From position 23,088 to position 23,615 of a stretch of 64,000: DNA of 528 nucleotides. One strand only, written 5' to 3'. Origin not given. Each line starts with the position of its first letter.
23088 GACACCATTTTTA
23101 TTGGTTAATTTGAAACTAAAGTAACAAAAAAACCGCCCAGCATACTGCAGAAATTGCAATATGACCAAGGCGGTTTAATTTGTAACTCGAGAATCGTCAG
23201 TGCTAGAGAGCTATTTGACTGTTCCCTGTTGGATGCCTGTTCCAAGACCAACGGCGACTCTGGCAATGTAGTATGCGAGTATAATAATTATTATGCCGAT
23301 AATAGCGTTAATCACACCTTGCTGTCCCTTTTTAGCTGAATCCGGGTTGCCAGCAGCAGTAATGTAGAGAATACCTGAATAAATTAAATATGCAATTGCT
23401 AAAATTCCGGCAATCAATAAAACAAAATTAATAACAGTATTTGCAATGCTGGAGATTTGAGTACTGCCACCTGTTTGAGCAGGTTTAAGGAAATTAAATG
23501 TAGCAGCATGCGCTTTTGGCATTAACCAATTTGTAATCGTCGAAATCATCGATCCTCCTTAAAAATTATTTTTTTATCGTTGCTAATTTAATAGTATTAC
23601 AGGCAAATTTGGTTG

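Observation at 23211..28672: Surface/pilus locus: three consecutive proteins carry the same C-terminal TM-hairpin motif, next to a C39-like peptidase and a lipoprotein, downstream of pilB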

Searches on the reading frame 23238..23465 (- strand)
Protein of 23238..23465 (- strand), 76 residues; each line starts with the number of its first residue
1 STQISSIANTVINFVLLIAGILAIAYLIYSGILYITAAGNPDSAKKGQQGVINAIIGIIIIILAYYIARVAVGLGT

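Call 52: search_solved_structures(query=A3, max_evalue=10, show_alignments=3)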
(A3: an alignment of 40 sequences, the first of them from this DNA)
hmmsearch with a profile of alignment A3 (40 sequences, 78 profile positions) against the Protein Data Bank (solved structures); distinct sequences matched with E-value up to 10: 16.
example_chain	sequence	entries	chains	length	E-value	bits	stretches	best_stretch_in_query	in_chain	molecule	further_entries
4tl3_A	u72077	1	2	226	0.4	14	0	22-54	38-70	Anabaena sensory rhodopsin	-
2m3g_A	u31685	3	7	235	0.46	13.8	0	22-54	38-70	Anabaena Sensory Rhodopsin | Bacteriorhodopsin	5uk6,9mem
1xio_A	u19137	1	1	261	0.59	13.5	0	22-54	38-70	ANABAENA SENSORY RHODOPSIN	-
1ehk_A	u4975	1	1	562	0.78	13.1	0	11-41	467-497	BA3-TYPE CYTOCHROME-C OXIDASE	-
4n4y_A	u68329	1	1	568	0.8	13.1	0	11-41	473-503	Cytochrome c oxidase subunit 1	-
4gp4_A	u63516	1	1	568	0.8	13.1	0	11-41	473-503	Cytochrome c oxidase subunit 1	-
1xme_A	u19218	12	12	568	0.8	13.1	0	11-41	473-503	Cytochrome c oxidase polypeptide I | Cytochrome c oxidase subunit 1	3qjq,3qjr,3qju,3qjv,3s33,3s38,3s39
2qpd_A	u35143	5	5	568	0.81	13.1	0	11-41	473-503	Cytochrome c oxidase subunit 1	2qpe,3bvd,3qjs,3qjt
4gp8_A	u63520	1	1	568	0.81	13.1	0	11-41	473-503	Cytochrome c oxidase subunit 1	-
4gp5_A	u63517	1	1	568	0.81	13.1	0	11-41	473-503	Cytochrome c oxidase subunit 1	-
3s8f_A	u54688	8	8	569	0.81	13.1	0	11-41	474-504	Cytochrome c oxidase subunit 1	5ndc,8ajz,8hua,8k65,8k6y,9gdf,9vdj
4fa7_A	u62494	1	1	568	0.82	13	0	11-41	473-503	Cytochrome c oxidase subunit 1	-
3eh3_A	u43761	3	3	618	0.85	13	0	11-41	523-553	Cytochrome c oxidase subunit 1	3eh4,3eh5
7unh_A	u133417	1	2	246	2.2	11.7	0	39-69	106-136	SP2 designed chlorophyll dimer protein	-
7uni_A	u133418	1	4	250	2.3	11.6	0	39-69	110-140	SP2-ZnPPaM designed chlorophyll dimer protein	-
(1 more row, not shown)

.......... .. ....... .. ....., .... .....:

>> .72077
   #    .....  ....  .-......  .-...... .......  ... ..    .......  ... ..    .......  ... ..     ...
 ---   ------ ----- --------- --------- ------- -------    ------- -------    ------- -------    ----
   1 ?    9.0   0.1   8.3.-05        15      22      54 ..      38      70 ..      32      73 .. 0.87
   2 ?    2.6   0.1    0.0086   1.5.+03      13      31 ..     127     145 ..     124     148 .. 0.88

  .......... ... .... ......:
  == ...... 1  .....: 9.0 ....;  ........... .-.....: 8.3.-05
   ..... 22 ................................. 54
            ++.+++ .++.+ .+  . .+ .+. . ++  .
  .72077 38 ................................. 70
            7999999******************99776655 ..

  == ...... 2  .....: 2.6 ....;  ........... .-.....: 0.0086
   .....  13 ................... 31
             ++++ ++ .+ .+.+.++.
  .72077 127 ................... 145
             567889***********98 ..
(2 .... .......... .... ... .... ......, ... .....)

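Call 82: search_protein_families(library=pfam, alignment_id=A3, max_evalue=0.01)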
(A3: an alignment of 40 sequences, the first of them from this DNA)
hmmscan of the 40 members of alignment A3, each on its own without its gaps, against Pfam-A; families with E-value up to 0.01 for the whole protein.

A. member 1, seq(76 aa): 4 families
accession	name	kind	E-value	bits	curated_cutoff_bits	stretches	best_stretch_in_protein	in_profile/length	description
PF18895.5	T4SS_pilin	-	2.2e-11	44.1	26.6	1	2-70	3-70/71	Type IV secretion system pilin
PF01578.25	Cytochrom_C_asm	-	0.0029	17.7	29.9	1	24-70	163-206/212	Cytochrome C assembly protein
PF19607.4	DUF6112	-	0.0053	17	25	1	9-58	17-68/88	Family of unknown function (DUF6112)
PF01810.24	LysE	-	0.0066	16.4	25.6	0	14-60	57-105/193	LysE type translocator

B. families by the number of members that match (of 40 scanned): 24 families
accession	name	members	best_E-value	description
PF18895.5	T4SS_pilin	40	1.1e-15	Type IV secretion system pilin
PF04956.18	TrbC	20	4.9e-07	TrbC/VIRB2 pilin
PF19607.4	DUF6112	6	2e-05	Family of unknown function (DUF6112)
PF04290.18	DctQ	3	0.0013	Tripartite ATP-independent periplasmic transporters, DctQ component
PF01810.24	LysE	2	0.0028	LysE type translocator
PF07786.18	HGSNAT_cat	2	0.0033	Heparan-alpha-glucosaminide N-acetyltransferase, catalytic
PF04070.17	DUF378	1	0.00064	Domain of unknown function (DUF378)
PF16962.11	ABC_export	1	0.00087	Putative ABC exporter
PF25592.1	DUF7937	1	0.0013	Domain of unknown function (DUF7937)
PF18303.6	Saf_2TM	1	0.0021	SAVED-fused 2TM effector domain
PF04277.18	OAD_gamma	1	0.0022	Oxaloacetate decarboxylase, gamma chain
PF01578.25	Cytochrom_C_asm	1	0.0029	Cytochrome C assembly protein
PF17434.7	DUF5413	1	0.0035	Family of unknown function (DUF5413)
PF22285.2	DUF6962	1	0.0036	Family of unknown function (DUF6962)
PF13273.12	DUF4064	1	0.0042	Protein of unknown function (DUF4064)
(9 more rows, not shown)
